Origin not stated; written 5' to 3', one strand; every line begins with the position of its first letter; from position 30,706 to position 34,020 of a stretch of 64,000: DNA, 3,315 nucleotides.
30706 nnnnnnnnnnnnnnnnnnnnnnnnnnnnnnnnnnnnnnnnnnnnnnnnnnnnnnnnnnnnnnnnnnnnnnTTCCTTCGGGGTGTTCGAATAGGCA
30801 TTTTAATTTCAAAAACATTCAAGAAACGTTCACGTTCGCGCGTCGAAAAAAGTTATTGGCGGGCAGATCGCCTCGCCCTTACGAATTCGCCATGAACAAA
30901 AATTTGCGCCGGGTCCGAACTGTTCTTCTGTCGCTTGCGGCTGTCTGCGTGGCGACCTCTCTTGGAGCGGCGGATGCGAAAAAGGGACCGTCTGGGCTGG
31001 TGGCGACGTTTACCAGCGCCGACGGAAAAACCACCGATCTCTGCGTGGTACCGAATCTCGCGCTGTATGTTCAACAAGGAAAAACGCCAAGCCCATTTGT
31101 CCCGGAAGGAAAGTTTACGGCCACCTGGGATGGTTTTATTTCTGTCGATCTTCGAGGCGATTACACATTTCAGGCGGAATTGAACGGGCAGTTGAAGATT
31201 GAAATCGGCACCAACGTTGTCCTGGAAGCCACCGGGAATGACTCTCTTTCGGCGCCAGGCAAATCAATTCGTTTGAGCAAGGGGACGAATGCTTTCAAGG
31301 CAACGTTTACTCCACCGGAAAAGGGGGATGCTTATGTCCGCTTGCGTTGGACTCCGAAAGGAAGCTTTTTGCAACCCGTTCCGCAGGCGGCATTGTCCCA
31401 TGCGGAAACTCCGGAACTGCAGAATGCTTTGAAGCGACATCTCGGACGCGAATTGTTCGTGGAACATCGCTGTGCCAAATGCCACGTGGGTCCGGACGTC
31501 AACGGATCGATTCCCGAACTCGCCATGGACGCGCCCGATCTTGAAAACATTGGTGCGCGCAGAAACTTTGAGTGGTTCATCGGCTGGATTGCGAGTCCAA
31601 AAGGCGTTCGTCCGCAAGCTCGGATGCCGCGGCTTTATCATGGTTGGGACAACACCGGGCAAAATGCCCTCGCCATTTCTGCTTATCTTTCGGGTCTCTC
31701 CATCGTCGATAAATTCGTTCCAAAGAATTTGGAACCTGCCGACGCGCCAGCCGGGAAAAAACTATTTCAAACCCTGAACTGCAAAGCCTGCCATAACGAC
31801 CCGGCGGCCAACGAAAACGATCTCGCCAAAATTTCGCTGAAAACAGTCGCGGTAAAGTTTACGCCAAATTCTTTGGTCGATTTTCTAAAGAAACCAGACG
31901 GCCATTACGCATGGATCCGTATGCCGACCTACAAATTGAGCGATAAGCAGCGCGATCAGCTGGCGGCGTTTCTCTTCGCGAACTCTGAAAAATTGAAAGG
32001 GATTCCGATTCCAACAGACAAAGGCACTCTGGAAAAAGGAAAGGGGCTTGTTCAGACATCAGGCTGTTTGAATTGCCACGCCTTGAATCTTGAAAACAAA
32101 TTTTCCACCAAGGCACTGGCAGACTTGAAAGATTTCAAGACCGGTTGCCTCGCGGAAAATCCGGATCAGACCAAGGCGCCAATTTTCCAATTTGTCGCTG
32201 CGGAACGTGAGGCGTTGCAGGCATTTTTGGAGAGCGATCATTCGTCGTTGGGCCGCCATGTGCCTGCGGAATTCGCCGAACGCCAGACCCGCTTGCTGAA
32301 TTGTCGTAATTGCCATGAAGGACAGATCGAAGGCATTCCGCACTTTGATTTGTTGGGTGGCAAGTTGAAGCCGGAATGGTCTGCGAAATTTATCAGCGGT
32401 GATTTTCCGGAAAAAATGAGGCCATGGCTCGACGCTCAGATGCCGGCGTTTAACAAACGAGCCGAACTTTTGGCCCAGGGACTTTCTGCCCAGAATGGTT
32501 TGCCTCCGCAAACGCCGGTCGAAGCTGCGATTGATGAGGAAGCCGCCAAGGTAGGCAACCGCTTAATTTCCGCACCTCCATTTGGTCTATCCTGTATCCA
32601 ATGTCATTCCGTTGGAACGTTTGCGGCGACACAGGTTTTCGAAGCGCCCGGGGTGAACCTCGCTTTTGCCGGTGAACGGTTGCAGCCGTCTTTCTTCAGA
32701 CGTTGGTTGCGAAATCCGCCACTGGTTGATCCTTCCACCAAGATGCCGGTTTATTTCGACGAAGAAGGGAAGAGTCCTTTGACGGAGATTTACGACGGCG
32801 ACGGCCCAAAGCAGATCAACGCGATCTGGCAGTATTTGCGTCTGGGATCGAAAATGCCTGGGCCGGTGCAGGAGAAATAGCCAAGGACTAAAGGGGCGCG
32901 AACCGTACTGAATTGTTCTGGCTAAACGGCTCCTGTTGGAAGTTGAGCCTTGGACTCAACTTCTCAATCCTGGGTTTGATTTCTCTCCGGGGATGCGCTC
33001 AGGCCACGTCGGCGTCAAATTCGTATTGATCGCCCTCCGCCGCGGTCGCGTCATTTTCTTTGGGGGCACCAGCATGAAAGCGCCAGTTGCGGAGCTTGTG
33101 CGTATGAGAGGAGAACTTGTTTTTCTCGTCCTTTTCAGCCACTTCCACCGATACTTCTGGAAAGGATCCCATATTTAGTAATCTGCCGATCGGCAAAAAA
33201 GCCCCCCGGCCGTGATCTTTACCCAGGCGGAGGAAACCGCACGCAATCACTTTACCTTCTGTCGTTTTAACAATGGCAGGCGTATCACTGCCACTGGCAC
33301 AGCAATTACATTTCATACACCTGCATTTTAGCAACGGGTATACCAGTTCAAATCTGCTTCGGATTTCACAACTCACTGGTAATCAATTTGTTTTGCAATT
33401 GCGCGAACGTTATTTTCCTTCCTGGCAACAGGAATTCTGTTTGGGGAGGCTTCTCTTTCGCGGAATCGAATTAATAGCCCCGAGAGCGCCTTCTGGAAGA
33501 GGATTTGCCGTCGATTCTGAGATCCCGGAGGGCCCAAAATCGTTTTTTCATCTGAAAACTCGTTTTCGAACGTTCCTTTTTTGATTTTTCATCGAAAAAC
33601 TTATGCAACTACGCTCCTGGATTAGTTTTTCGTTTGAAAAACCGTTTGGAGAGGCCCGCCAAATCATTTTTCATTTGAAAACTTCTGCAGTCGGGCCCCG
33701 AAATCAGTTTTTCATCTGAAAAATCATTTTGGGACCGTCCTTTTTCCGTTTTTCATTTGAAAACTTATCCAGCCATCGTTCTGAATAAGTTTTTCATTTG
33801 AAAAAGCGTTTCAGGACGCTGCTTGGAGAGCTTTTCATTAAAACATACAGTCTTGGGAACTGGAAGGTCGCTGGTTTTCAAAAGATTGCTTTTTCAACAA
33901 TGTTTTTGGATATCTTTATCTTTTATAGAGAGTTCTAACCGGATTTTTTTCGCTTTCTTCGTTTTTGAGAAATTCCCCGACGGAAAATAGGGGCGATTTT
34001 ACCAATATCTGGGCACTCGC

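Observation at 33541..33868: Eight exactly 41-bp-phased copies of a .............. palindrome in an 885-bp divergent intergenic region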

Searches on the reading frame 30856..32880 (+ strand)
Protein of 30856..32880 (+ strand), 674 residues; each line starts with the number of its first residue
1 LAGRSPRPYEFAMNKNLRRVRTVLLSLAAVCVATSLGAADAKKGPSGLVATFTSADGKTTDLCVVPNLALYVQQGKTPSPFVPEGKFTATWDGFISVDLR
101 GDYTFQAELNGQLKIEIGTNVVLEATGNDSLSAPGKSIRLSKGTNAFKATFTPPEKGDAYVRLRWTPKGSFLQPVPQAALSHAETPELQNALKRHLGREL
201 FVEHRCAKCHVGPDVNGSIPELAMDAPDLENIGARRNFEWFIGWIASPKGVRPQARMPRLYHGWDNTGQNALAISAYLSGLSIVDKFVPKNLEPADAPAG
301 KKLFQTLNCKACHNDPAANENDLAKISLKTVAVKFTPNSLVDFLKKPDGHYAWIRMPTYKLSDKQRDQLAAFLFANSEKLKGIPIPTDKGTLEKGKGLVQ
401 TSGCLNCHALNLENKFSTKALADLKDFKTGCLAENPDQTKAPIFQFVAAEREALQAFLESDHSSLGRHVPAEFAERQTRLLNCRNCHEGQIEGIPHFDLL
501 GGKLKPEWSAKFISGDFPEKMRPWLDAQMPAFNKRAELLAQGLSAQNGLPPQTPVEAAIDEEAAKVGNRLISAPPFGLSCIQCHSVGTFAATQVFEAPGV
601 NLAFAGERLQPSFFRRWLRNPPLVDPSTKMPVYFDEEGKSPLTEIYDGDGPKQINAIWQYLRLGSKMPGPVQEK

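Call 12: search_protein_families(library=pfam, proteins=[window:30856-32880:+], max_evalue=0.01)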
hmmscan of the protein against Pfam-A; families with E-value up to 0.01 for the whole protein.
window:30856-32880:+ (674 aa): 7 families
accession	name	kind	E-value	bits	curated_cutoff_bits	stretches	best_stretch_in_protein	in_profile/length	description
PF13442.11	Cytochrome_CBB3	-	7.1e-17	61.9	27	1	296-373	2-68/68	Cytochrome C oxidase, cbb3-type, subunit III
PF00034.26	Cytochrom_C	-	2.1e-16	61.4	21.3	2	299-373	3-86/90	Cytochrome c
PF14495.11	Cytochrom_C550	-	1.5e-08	34.8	27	1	291-349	20-81/136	Cytochrome c-550 domain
PF02433.20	FixO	-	4.6e-05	23.5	29.6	0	227-264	104-141/219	Cytochrome C oxidase, mono-heme subunit/FixO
PF14522.11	Cytochrome_C7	-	0.00056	20.1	24.8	0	306-319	13-26/67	Cytochrome c7 and related cytochrome c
PF07691.17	PA14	-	0.0012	19.1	24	1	78-130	37-89/147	PA14 domain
PF22113.1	Mtrc-MtrF_II-IV_dom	-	0.0013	18.7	30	0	398-492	3-93/176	Outer membrane cytochrome MtrC/MtrF-like, domains II/IV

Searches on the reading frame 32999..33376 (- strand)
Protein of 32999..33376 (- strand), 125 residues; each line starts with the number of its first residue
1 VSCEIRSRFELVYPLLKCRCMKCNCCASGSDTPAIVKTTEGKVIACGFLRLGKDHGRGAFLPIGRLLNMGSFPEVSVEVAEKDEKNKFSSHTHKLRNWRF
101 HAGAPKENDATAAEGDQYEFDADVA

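Call 12: search_protein_families(library=pfam, proteins=[window:32999-33376:-], max_evalue=0.01)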
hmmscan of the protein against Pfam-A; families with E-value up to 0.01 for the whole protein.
window:32999-33376:- (125 aa): 0 families

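Call 81: find_homologous_proteins(query=window:32999-33376:-, max_evalue=0.001)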
Query window:32999-33376:- (125 aa): 4 proteins with E <= 0.001 among 8 candidates.
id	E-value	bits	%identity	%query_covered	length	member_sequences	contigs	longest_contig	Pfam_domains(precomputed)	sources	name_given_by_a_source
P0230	7.7e-66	238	100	84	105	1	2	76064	-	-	-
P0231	6.2e-49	183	78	83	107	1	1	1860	-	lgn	-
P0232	3.9e-43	164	70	84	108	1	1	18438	-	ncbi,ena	-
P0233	1.4e-30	124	69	66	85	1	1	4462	-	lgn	-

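Call 82: find_encoding_contigs(protein=P0232, flank=6000, max_places=3)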
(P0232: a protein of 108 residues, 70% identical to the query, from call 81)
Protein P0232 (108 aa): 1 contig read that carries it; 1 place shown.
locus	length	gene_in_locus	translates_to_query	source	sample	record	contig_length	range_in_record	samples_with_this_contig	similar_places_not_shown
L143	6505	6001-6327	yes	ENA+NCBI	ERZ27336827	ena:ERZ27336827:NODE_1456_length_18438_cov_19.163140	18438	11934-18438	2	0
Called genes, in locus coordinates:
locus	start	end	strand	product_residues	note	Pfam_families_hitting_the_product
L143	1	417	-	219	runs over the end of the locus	PF01895:PhoU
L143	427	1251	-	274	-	PF20703:nSTAND1 (weak), PF02463:SMC_N (weak), PF00005:ABC_tran, PF13304:AAA_21 (faint)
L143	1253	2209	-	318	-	PF00528:BPD_transp_1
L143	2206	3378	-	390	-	PF00528:BPD_transp_1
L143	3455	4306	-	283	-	PF12849:PBP_like_2, PF13531:SBP_bac_11, PF12727:PBP_like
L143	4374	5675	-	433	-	PF16930:Porin_5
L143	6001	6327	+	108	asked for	-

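Call 83: find_encoding_contigs(protein=P0233, flank=5000, max_places=3)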
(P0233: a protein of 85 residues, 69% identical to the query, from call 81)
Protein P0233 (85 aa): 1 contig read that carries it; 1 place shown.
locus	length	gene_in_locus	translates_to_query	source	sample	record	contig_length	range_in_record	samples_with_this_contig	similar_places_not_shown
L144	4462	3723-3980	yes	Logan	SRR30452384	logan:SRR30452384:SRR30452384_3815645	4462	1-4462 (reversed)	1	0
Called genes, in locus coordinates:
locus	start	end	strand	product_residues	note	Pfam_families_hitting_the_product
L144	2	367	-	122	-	?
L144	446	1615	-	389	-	PF20843:Rax2_3 (faint), PF25275:Golvesin_C, PF18998:Flg_new_2, PF25275:Golvesin_C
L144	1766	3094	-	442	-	PF13187:Fer4_9 (faint), PF13183:Fer4_8, PF13237:Fer4_10 (faint), PF12838:Fer4_7, PF13484:Fer4_16 (weak), PF13534:Fer4_17, PF02754:CCG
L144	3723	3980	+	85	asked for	-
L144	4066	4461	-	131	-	?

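Call 84: find_encoding_contigs(protein=P0231, flank=3000, max_places=3)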
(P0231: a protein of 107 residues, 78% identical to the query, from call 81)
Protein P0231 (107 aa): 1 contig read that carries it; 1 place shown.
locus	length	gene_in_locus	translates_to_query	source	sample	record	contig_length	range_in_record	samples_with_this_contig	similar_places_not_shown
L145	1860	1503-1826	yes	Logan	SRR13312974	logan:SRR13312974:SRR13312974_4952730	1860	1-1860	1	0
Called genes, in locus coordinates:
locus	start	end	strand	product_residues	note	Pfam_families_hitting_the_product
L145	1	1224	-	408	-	?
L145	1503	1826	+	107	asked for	-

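Call 86: find_encoding_contigs(protein=P0230, flank=4000, max_places=4)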
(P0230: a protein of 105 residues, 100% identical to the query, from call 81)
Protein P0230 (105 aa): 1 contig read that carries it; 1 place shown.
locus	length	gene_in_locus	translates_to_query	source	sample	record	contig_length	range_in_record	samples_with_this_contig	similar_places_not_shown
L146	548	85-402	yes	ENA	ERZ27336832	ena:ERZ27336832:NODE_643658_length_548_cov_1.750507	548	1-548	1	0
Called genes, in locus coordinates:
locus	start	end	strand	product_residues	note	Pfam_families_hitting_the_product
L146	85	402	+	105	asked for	-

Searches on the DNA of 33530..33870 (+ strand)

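Call 47: search_dna_similar(query=window:33530-33870:+, collection=plasmids, mode=distant, max_evalue=0.01, max_rows=15)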
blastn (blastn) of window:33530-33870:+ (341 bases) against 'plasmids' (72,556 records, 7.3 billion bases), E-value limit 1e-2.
No match.

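Call 48: search_dna_similar(query=window:33530-33870:+, collection=phages, mode=distant, max_evalue=0.01, max_rows=15)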
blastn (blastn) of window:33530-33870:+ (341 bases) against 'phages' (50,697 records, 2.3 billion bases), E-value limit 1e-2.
No match.
